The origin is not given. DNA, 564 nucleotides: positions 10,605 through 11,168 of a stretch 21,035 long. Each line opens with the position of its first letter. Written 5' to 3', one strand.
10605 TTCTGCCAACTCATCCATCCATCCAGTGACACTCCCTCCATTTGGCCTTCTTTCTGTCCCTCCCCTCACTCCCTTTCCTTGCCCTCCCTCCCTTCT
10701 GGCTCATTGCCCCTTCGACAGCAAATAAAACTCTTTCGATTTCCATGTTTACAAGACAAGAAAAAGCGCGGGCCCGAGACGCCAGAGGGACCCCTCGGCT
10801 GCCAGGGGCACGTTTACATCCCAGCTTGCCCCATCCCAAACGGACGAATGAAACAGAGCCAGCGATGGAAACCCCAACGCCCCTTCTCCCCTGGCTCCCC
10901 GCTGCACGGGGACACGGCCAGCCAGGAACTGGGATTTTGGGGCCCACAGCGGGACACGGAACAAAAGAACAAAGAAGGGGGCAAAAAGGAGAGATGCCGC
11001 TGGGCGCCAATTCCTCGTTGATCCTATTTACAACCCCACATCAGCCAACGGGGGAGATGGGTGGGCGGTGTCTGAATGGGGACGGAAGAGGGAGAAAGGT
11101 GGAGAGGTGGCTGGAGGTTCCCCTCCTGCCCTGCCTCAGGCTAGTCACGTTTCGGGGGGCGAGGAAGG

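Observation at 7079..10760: Unresolved PRRT2 C-terminus: read-through stop versus a 3-codon terminal micro-exon whose stop codon lies inside AATAAA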

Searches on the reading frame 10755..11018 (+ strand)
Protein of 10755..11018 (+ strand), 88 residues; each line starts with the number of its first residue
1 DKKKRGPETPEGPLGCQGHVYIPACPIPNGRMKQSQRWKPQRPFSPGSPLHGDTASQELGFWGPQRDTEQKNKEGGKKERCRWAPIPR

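Call 59: search_protein_families(library=pfam, proteins=[window:10755-11018:+], max_evalue=0.01)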
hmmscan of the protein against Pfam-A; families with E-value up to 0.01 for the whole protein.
seq(88 aa): 0 families
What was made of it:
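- It has no Pfam domain (call 59).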
